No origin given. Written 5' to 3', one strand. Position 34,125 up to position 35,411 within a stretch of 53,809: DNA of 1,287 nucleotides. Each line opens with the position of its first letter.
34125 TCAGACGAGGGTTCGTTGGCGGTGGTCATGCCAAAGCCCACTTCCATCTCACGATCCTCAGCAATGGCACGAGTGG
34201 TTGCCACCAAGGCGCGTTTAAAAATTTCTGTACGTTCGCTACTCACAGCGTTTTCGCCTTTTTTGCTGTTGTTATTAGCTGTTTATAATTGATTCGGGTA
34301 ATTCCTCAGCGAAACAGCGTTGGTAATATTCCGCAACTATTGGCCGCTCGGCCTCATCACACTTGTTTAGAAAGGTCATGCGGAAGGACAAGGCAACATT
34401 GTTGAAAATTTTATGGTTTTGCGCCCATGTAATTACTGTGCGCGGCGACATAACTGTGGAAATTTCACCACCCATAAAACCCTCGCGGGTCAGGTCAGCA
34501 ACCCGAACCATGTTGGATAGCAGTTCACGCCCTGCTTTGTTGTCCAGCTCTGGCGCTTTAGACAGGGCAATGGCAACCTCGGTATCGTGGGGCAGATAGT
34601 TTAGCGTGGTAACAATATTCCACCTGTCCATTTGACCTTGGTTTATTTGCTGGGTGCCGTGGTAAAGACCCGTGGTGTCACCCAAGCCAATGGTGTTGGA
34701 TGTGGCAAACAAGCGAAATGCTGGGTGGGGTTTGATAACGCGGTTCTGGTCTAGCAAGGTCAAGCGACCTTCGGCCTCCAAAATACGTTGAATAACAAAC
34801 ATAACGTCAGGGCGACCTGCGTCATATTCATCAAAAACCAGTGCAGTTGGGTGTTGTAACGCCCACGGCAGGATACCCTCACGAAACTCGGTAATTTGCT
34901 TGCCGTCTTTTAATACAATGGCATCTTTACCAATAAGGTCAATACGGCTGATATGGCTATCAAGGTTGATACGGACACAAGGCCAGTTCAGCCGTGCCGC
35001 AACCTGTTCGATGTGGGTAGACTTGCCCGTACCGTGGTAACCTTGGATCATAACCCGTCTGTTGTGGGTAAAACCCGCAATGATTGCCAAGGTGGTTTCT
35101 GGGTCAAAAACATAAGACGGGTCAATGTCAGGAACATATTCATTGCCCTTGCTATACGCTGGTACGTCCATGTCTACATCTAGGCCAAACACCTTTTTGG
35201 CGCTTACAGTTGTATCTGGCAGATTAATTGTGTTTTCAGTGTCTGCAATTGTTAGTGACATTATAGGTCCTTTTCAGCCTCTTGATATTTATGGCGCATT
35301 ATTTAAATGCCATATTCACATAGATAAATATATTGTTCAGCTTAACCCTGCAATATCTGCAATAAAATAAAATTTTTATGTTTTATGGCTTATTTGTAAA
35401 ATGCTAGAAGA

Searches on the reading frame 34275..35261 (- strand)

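Call 57: search_protein_families(library=pfam, proteins=[window:34275-35261:-], max_evalue=0.00001)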
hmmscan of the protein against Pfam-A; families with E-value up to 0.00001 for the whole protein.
window:34275-35261:- (328 aa): 2 families
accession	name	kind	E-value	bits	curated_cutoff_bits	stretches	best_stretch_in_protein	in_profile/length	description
PF12556.13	CobS_N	-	2.4e-15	56.4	22.2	1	12-43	3-34/34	Cobaltochelatase CobS subunit N terminal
PF07728.20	AAA_5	-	2.5e-12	47.4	22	1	70-192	2-125/139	AAA domain (dynein-related subfamily)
